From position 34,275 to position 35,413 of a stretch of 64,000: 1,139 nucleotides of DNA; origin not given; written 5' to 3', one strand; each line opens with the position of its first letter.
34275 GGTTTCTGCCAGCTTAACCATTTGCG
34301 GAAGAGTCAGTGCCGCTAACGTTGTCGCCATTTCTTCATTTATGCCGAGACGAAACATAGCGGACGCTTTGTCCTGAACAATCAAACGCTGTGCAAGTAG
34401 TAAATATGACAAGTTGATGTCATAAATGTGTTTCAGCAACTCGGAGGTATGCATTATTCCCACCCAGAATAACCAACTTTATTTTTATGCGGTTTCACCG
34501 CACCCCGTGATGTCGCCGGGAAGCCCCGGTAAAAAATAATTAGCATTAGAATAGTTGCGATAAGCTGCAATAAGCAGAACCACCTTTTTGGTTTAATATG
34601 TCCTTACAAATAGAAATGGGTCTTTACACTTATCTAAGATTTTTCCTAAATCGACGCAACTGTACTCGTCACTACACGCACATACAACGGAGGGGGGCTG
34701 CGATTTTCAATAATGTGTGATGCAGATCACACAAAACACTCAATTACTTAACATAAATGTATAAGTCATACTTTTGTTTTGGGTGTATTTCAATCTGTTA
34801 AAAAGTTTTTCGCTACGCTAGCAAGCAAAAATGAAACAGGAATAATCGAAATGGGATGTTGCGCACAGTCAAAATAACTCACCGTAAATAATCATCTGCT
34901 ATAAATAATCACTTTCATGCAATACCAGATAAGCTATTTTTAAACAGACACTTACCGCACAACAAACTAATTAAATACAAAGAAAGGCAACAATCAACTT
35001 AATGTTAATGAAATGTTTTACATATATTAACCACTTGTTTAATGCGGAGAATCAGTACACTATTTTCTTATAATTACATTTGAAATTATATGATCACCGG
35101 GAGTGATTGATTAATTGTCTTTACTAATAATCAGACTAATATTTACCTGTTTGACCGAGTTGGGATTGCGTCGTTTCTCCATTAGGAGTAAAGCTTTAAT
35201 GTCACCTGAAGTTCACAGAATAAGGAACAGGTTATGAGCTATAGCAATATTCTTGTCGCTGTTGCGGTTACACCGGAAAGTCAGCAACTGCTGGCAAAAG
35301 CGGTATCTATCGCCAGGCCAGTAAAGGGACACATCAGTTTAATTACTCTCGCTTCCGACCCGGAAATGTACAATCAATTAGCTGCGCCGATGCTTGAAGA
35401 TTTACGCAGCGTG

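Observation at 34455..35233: flhDC upstream regulatory region is intact, with no IS insertion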

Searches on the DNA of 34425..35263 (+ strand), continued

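Call 38: get_annotated_region(hit=H39, flank=1500)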
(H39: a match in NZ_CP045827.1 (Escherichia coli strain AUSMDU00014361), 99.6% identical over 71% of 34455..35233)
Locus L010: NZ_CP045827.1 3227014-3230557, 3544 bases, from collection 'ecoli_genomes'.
description: Escherichia coli strain AUSMDU00014361 chromosome, complete genome
organism: Escherichia coli strain AUSMDU00014361 (NCBI taxid 562)
replicon: chromosome; assembly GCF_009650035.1
host: Homo sapiens; source: missing; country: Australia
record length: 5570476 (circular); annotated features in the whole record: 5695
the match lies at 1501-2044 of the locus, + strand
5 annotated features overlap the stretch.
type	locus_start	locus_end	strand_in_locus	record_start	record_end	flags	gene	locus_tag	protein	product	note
CDS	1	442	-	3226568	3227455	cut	motA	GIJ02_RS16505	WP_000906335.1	flagellar motor stator protein MotA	-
CDS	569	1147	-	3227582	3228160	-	flhC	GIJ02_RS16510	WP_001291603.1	flagellar transcriptional regulator FlhC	-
CDS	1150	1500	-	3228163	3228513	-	flhD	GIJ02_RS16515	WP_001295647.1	flagellar transcriptional regulator FlhD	-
CDS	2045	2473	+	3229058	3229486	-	uspC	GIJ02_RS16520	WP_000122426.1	universal stress protein UspC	-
CDS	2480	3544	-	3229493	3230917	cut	otsA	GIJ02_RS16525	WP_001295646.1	alpha,alpha-trehalose-phosphate synthase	-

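Call 39: get_annotated_region(hit=H40, flank=3000)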
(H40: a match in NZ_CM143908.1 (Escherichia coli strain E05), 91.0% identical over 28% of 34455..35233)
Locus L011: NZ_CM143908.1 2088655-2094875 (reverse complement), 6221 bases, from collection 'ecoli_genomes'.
description: Escherichia coli strain E05 chromosome, whole genome shotgun sequence
organism: Escherichia coli strain E05 (NCBI taxid 562)
replicon: chromosome; assembly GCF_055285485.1
host: Homo sapiens; source: urine sample; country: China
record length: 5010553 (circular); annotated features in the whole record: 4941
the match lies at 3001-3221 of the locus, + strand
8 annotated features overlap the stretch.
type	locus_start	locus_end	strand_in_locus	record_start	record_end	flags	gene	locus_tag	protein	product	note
CDS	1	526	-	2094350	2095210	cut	cheR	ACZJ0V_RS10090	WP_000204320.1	protein-glutamate O-methyltransferase CheR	-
CDS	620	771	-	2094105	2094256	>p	-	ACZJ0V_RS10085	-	Tar ligand binding domain-containing protein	frameshifted; incomplete; partial in the middle of a contig; missing C-terminus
CDS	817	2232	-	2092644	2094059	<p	tar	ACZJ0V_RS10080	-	methyl-accepting chemotaxis protein II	incomplete; partial in the middle of a contig; missing N-terminus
CDS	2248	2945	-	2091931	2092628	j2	-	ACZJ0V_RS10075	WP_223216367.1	IS1 family transposase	programmed frameshift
CDS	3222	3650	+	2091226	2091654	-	uspC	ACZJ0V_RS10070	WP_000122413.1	universal stress protein UspC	-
CDS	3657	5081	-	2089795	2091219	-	otsA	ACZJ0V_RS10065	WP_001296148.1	alpha,alpha-trehalose-phosphate synthase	-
CDS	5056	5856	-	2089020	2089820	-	otsB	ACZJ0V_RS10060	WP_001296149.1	trehalose-phosphatase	-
CDS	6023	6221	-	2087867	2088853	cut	araH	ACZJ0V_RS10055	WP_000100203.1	arabinose ABC transporter permease AraH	-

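Call 40: get_annotated_region(hit=H155, flank=3000)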
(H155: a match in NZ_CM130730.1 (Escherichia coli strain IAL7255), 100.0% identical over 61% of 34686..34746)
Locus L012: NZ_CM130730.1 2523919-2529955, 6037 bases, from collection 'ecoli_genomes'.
description: Escherichia coli strain IAL7255 chromosome, whole genome shotgun sequence
organism: Escherichia coli strain IAL7255 (NCBI taxid 562)
replicon: chromosome; assembly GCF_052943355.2
host: Homo sapiens; source: feces; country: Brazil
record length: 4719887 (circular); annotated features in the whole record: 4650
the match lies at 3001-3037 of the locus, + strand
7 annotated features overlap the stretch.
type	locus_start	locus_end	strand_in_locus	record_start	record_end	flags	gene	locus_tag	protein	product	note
CDS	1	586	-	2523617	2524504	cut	motA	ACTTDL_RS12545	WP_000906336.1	flagellar motor stator protein MotA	-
CDS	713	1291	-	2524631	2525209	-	flhC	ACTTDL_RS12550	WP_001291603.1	flagellar transcriptional regulator FlhC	-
CDS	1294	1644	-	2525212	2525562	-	flhD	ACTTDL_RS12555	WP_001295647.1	flagellar transcriptional regulator FlhD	-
CDS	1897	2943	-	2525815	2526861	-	-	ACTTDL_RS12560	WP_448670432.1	integrase core domain-containing protein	-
CDS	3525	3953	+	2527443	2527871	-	uspC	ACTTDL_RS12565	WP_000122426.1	universal stress protein UspC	-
CDS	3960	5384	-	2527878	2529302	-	otsA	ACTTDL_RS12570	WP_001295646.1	alpha,alpha-trehalose-phosphate synthase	-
CDS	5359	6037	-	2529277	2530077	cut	otsB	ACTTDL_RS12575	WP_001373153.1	trehalose-phosphatase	-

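Call 44: search_dna_similar(query=window:34425-34844:+, collection=ecoli_genomes, mode=near, max_rows=60, rows=spread)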
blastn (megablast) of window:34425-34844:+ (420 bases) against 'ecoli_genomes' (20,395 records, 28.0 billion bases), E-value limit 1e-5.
Records with a match: 5402; places in all: 5541; records where one place covers at least 80% of the query: 5272.
Genomes with a match: 5402 of 5426; with a place that covers at least 80% of the query: 5272. Places per genome that has any: lowest 1, median 1, highest 2. On chromosomes: 5539 places; on plasmids: 2.
Best place of each record, by identity: >=99% 2542; 95-99% 2854; 90-95% 6.
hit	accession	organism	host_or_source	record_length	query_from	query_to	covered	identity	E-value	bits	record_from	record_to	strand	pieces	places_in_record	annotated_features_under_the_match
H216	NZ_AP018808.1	Escherichia coli strain E2865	Bos taurus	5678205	1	420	100%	100.0%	0e+0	776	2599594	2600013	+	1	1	flhD: flagellar transcriptional regulator FlhD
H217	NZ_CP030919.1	Escherichia coli strain KL53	Homo sapiens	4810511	1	420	100%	100.0%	0e+0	776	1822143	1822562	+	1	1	flhD: flagellar transcriptional regulator FlhD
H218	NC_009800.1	Escherichia coli HS strain HS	-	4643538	1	420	100%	100.0%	0e+0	776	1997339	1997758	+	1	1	flhD: flagellar transcriptional regulator FlhD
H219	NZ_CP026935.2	Escherichia coli strain CFS3292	Bos taurus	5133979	1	420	100%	100.0%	0e+0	776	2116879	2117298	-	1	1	flhD: flagellar transcriptional regulator FlhD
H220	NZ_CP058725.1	Escherichia coli strain S171-1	Manis javanica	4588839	1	420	100%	100.0%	0e+0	776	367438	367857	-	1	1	flhD: flagellar transcriptional regulator FlhD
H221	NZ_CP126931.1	Escherichia coli O78:H51 strain APEC E19025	Gallus gallus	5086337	1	420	100%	100.0%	0e+0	776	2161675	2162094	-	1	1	flhD: flagellar transcriptional regulator FlhD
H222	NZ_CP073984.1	Escherichia coli strain MB15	Poultry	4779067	1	420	100%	100.0%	0e+0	776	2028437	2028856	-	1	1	flhD: flagellar transcriptional regulator FlhD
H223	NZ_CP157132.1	Escherichia coli strain UTAK-18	Bos taurus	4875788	1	420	100%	100.0%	0e+0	776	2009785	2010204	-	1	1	flhD: flagellar transcriptional regulator FlhD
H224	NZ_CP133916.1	Escherichia coli strain M23314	Homo sapiens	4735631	1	420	100%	100.0%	0e+0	776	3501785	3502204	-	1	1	flhD: flagellar transcriptional regulator FlhD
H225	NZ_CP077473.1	Escherichia coli O111:H8 strain 8B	Homo sapiens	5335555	1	420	100%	100.0%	0e+0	776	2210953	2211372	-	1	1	flhD: flagellar transcriptional regulator FlhD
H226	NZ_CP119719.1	Escherichia coli strain IZSBS22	missing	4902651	1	420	100%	100.0%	0e+0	776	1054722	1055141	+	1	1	flhD: flagellar transcriptional regulator FlhD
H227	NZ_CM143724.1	Escherichia coli strain CFIAFB20190167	food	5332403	1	420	100%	100.0%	0e+0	776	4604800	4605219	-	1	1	flhD: flagellar transcriptional regulator FlhD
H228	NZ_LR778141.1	Escherichia coli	water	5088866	1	420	100%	100.0%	0e+0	776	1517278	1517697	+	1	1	flhD: flagellar transcriptional regulator FlhD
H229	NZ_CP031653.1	Escherichia coli strain UK_Dog_Liverpool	dog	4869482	1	420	100%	99.8%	0e+0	771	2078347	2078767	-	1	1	flhD: flagellar transcriptional regulator FlhD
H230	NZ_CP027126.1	Escherichia coli strain AR_0374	missing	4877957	1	420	100%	99.8%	0e+0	771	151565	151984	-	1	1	flhD: flagellar transcriptional regulator FlhD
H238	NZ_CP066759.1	Escherichia coli O157:H7 strain ECP19-198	missing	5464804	1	420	100%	99.0%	0e+0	754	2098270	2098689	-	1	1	flhD: flagellar transcriptional regulator FlhD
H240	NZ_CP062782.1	Escherichia coli O157:H7 strain Z869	Bovine Faeces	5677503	1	420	100%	99.0%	0e+0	754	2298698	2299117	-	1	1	flhD: flagellar transcriptional regulator FlhD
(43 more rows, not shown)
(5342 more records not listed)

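Call 45: search_dna_similar(query=window:34815-35263:+, collection=ecoli_genomes, mode=near, max_rows=60, rows=spread)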
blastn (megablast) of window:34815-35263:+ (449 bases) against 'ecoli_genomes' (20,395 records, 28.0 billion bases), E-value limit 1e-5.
Records with a match: 5419; places in all: 5470; records where one place covers at least 80% of the query: 5367.
Genomes with a match: 5419 of 5426; with a place that covers at least 80% of the query: 5367. Places per genome that has any: lowest 1, median 1, highest 2. On chromosomes: 5468 places; on plasmids: 2.
Best place of each record, by identity: >=99% 3052; 95-99% 1305; 90-95% 1058; 80-90% 4.
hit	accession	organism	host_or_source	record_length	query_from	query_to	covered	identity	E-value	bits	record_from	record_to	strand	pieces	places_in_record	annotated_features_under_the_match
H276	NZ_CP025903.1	Escherichia coli strain 300709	Homo sapiens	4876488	1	449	100%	100.0%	0e+0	830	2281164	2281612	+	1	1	uspC: universal stress protein UspC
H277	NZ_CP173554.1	Escherichia coli strain 98203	Homo sapiens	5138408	1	449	100%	100.0%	0e+0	830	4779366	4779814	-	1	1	uspC: universal stress protein UspC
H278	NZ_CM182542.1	Escherichia coli strain O15_8X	not provided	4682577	1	449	100%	100.0%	0e+0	830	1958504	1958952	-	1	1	uspC: universal stress protein UspC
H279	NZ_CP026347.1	Escherichia coli strain 7A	not applicable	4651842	1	449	100%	99.8%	0e+0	824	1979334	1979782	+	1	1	uspC: universal stress protein UspC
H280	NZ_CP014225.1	Escherichia coli str. K-12 substr. MG1655 strain K-12 ...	Homo sapiens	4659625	1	449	100%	99.8%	0e+0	824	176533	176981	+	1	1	uspC: universal stress protein UspC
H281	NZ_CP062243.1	Escherichia coli strain AML003_ev03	not applicable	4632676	1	449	100%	99.8%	0e+0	824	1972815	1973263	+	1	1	uspC: universal stress protein UspC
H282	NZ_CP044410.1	Escherichia coli strain ecMN1F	Coffea arabica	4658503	1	449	100%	99.8%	0e+0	824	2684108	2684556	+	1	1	uspC: universal stress protein UspC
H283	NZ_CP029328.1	Escherichia coli strain A1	Short-beaked echidna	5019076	1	449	100%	99.8%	0e+0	824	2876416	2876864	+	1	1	uspC: universal stress protein UspC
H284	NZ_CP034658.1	Escherichia coli strain ATCC 98082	missing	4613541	1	449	100%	99.8%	0e+0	824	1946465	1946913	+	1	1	uspC: universal stress protein UspC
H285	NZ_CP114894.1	Escherichia coli strain CM19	not applicable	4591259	1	449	100%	99.8%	0e+0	824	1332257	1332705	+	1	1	uspC: universal stress protein UspC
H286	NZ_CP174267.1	Escherichia coli str. K-12 substr. MG1655 strain K-12 ...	not applicable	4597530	1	449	100%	99.8%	0e+0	824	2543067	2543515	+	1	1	uspC: universal stress protein UspC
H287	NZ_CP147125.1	Escherichia coli strain KMi012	river water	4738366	1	449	100%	99.8%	0e+0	824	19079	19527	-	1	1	uspC: universal stress protein UspC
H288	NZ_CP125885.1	Escherichia coli strain AHS8C65RI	chicken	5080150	1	449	100%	99.8%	0e+0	824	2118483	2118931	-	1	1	uspC: universal stress protein UspC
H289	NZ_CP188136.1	Escherichia coli strain TUM22766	Laboratory developed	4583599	1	449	100%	99.8%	0e+0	824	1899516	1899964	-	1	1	uspC: universal stress protein UspC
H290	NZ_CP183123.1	Escherichia coli strain 613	Homo sapiens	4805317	1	449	100%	99.8%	0e+0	824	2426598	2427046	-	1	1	uspC: universal stress protein UspC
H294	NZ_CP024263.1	Escherichia coli O169:H41 strain F6326-C1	missing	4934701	1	449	100%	99.6%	0e+0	819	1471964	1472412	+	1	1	uspC: universal stress protein UspC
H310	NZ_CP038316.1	Escherichia coli O157:H7 strain NE92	bovine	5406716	1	449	100%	98.0%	0e+0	780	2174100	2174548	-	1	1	uspC: universal stress protein UspC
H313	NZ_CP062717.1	Escherichia coli O157:H7 strain Z1825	Bovine Faeces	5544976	1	449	100%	97.8%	0e+0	774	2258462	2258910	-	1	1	uspC: universal stress protein UspC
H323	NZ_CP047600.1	Escherichia coli O84:H7 strain Trh52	Homo sapiens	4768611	1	449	100%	94.0%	0e+0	680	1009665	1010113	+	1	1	uspC: universal stress protein UspC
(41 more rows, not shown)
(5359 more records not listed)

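Call 55: get_annotated_region(hit=H42, flank=150)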
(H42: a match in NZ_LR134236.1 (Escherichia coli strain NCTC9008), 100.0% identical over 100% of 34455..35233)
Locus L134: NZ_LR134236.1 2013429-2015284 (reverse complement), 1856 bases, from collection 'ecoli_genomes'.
description: Escherichia coli strain NCTC9008 chromosome 1, complete sequence
organism: Escherichia coli strain NCTC9008 (NCBI taxid 562)
replicon: chromosome; assembly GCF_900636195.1
host: missing; source: not available: to be reported later; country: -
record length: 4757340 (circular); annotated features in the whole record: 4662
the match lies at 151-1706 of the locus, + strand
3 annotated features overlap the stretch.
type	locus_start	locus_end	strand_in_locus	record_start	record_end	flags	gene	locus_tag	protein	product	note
CDS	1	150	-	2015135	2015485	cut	flhD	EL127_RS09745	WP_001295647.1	flagellar transcriptional regulator FlhD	-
CDS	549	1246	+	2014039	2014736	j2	-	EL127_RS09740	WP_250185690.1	IS1 family transposase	programmed frameshift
CDS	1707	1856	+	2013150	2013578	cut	uspC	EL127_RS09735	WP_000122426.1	universal stress protein UspC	-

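Call 56: get_annotated_region(hit=H41, flank=150)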
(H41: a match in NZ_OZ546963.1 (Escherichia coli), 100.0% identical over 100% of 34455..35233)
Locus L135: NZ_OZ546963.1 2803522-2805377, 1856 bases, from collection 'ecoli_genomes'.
description: Escherichia coli isolate AF56 chromosome 1, complete sequence
organism: Escherichia coli (NCBI taxid 562)
replicon: chromosome; assembly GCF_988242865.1
host: Homo sapiens; source: blood culture; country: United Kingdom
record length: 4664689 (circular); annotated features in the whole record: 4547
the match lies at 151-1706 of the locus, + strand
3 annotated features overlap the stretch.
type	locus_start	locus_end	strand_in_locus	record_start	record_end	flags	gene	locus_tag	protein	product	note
CDS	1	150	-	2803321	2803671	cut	flhD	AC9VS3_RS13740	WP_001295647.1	flagellar transcriptional regulator FlhD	-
CDS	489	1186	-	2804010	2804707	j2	-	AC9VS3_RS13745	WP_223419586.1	IS1 family transposase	programmed frameshift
CDS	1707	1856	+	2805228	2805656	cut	uspC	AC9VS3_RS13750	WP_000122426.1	universal stress protein UspC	-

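Call 68: search_dna_similar(query=L008:352-412:+, collection=ecoli_genomes, mode=near, max_rows=5, rows=best)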
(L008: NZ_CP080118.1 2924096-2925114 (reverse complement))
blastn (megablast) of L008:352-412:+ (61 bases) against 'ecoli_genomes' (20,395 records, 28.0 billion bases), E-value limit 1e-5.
Records with a match: 5354; places in all: 5359; records where one place covers at least 80% of the query: 5351.
Genomes with a match: 5354 of 5426; with a place that covers at least 80% of the query: 5351. Places per genome that has any: lowest 1, median 1, highest 2. On chromosomes: 5357 places; on plasmids: 2.
Best place of each record, by identity: >=99% 973; 95-99% 4373; 90-95% 8.
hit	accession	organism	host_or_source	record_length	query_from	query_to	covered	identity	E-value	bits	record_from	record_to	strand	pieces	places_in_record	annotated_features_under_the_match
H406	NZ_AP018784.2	Escherichia coli strain SK1144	-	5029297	1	61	100%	100.0%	5e-23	113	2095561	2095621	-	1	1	none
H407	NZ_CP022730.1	Escherichia coli strain SA186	Homo sapiens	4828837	1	61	100%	100.0%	5e-23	113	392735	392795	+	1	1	none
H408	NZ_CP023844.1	Escherichia coli strain 4/1-1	Homo sapiens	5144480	1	61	100%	100.0%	5e-23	113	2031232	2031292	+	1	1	none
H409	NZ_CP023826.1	Escherichia coli strain 4/4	Homo sapiens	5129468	1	61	100%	100.0%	5e-23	113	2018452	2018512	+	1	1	none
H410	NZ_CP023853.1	Escherichia coli strain 2/0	Homo sapiens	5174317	1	61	100%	100.0%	5e-23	113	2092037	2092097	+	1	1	none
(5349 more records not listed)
